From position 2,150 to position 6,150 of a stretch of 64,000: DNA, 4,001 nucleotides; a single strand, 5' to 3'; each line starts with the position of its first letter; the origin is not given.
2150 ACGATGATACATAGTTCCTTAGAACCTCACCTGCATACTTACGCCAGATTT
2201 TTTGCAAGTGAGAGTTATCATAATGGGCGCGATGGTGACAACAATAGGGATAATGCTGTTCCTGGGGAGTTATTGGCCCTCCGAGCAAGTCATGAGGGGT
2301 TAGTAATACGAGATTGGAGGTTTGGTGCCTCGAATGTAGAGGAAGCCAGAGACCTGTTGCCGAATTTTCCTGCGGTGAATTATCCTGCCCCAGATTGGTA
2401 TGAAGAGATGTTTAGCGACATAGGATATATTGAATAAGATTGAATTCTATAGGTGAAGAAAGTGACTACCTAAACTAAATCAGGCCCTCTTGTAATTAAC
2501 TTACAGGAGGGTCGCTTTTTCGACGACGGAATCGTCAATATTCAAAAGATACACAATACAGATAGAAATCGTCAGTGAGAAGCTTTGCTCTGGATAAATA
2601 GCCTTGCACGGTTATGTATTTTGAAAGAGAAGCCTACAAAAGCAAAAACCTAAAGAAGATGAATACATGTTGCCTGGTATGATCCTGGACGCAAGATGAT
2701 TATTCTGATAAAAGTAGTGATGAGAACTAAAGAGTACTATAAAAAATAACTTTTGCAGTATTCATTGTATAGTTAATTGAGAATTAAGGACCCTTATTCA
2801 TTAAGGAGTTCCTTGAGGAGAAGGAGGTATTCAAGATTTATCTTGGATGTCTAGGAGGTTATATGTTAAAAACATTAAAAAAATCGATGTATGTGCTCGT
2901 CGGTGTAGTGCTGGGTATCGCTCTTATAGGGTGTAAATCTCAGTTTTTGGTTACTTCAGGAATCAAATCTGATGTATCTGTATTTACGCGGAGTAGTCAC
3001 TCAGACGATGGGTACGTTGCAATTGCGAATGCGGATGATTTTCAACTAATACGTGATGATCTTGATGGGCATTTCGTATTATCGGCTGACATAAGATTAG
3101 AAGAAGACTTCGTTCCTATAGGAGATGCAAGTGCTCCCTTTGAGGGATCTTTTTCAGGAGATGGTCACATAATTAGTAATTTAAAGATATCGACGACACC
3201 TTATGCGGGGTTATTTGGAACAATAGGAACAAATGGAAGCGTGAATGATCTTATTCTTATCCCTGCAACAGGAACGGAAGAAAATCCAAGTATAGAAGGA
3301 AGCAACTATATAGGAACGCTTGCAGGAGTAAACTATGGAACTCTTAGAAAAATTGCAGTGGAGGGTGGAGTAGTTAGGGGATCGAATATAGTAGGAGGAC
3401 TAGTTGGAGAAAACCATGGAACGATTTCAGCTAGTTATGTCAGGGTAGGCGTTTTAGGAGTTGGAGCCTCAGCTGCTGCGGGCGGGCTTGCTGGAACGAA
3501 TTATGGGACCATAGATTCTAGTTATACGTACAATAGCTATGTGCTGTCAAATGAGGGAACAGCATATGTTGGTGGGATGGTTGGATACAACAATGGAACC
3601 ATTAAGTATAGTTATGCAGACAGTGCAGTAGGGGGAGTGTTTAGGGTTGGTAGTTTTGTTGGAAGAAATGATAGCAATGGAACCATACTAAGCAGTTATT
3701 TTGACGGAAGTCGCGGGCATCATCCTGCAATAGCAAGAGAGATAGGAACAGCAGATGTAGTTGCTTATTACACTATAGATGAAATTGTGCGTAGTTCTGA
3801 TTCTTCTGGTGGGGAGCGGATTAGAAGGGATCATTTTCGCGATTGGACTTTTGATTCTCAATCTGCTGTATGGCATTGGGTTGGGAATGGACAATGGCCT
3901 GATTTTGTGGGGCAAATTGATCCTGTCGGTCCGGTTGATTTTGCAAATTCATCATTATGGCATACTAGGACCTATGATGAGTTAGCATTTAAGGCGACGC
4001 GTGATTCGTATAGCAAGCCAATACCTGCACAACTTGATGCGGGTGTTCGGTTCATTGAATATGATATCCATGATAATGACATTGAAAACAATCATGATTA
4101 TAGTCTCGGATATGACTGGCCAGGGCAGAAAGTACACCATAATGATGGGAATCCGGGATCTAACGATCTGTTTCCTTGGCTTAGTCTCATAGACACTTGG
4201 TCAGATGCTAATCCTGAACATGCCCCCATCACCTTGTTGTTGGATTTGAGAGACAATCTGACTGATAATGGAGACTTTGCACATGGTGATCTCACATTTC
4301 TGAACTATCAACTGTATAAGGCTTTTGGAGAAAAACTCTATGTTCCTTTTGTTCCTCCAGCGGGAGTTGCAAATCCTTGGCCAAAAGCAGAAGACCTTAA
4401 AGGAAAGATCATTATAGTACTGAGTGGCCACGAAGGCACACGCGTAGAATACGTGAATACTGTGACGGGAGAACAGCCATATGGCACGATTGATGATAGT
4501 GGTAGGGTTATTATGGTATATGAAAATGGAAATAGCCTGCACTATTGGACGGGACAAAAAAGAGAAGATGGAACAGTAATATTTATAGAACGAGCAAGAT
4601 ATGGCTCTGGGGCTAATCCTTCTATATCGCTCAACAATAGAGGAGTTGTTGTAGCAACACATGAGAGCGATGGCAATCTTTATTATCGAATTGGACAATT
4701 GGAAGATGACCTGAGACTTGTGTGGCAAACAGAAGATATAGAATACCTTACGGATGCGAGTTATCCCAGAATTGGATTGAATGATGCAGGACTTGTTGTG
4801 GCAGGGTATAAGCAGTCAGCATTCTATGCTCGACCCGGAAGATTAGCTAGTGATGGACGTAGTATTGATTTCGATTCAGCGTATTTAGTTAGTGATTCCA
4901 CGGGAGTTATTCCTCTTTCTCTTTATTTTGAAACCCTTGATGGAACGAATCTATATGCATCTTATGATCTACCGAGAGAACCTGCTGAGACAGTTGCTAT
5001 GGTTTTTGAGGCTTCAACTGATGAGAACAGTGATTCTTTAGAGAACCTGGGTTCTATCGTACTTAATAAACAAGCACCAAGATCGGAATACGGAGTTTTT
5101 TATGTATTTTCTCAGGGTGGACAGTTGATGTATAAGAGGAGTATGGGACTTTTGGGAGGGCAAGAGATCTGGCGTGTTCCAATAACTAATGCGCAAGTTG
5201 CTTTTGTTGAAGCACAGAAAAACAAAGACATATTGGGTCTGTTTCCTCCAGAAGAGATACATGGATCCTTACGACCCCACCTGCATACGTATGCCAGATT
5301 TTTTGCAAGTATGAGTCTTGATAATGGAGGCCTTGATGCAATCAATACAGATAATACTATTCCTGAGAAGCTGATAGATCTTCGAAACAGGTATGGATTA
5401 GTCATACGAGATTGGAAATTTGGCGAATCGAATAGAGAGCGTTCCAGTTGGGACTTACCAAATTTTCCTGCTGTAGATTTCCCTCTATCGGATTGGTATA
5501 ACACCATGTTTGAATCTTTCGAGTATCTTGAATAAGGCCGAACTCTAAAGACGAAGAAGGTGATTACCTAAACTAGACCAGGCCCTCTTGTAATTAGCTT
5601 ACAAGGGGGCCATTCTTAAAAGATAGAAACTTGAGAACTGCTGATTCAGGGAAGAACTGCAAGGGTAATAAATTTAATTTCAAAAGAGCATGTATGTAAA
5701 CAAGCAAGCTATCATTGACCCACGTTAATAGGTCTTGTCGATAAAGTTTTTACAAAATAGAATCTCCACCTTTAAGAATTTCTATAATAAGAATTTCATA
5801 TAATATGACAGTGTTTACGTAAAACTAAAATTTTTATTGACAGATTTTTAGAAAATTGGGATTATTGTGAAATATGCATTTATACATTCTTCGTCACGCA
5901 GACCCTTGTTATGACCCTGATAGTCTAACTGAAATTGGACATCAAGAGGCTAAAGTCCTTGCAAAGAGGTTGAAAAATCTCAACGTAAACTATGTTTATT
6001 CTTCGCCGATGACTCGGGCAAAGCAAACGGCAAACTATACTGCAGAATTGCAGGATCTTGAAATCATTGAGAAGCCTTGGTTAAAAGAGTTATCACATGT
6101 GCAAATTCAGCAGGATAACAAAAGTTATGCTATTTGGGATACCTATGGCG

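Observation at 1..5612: Tandem paralogous giant surface proteins with GLUG repeats and a eukaryote-type PI-PLC-X-like domain; one copy keeps both catalytic histidines, the other has lost both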

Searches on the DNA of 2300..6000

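Call 68: search_rna_families(source=window, start=2300, end=6000, threshold=evalue, max_evalue=1)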
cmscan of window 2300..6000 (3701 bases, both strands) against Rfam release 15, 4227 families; matches with E-value up to 1: 0.
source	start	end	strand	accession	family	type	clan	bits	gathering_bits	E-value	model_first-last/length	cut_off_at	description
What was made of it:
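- Tried and rejected: An Rfam scan of the two 3' flanks and the intergenic regions found nothing (call 68).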
